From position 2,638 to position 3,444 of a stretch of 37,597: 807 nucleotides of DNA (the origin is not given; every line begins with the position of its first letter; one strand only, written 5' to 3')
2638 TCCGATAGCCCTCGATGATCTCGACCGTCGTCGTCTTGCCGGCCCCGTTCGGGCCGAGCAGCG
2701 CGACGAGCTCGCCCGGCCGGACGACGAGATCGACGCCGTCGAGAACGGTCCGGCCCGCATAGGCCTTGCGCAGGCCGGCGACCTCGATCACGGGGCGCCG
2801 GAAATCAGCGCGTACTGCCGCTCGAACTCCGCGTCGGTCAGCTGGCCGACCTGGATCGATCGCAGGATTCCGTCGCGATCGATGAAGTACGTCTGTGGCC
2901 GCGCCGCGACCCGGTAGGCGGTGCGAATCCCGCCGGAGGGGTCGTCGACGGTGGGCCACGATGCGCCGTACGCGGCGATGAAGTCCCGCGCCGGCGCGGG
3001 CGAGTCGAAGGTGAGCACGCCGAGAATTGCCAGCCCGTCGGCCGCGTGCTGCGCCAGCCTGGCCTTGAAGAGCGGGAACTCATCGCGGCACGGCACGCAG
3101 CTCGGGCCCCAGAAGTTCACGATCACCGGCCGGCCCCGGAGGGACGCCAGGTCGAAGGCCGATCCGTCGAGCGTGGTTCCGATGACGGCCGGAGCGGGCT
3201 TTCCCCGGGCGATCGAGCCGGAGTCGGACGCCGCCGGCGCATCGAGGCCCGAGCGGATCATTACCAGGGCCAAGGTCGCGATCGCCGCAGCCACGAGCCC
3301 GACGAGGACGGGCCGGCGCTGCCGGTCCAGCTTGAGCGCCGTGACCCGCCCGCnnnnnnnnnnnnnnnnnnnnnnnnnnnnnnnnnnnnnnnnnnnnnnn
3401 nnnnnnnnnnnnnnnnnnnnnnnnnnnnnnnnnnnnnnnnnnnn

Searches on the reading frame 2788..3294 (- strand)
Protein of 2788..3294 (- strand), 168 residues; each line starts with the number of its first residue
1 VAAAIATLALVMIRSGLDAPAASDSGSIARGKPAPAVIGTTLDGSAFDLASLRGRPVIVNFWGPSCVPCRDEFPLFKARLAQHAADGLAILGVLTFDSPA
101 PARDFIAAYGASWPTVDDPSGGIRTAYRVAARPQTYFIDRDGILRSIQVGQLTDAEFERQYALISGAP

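Call 3: search_protein_families(library=pfam, proteins=[window:2788-3294:-], max_evalue=0.01)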
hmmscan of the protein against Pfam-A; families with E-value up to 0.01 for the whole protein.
window:2788-3294:- (168 aa): 2 families
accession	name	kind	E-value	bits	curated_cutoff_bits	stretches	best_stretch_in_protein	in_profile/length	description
PF00578.27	AhpC-TSA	-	2.5e-21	76.3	26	1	31-146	2-123/124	AhpC/TSA family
PF08534.16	Redoxin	-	2e-15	57.3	26.6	1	30-153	2-137/148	Redoxin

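Call 4: search_protein_families(library=ncbifam, proteins=[window:2788-3294:-], max_evalue=0.01)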
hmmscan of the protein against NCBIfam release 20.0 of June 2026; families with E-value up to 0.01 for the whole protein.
window:2788-3294:- (168 aa): 9 families
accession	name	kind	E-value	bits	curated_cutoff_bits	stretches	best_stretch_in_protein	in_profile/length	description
NF002854.0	PRK03147.1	subfamily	5.9e-24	84.9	170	1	19-161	27-169/176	thiol-disulfide oxidoreductase ResA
TIGR00385.1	dsbE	subfamily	6.3e-16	58.4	123.15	1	4-160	10-166/173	DsbE family thiol:disulfide interchange protein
NF041202.1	StoA_CxxC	exception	4.6e-14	52.6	210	1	33-156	31-156/163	endospore biogenesis thiol-disulfide oxidoreductase StoA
NF041054.1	WAxxUGC_long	equivalog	2.5e-10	40.2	300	1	24-144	74-194/354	ResA-like WAxxUGC motif-containing protein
NF011941.0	PRK15412.1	equivalog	1.2e-08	34.7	359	1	17-159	30-170/185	thiol:disulfide interchange protein DsbE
NF047696.1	ThlDiSintTplARhiz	equivalog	3.5e-08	33.5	230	1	42-84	85-127/219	thiol:disulfide interchange protein TlpA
NF008229.0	PRK10996.1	equivalog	5.7e-05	22.8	125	1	53-89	51-86/141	thioredoxin TrxC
TIGR01068.1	thioredoxin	equivalog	0.0008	19.5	96.8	1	51-97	10-56/101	thioredoxin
NF047697.1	ThioredTrxAClost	equivalog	0.0092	16.1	140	0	55-78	18-41/105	thioredoxin TrxA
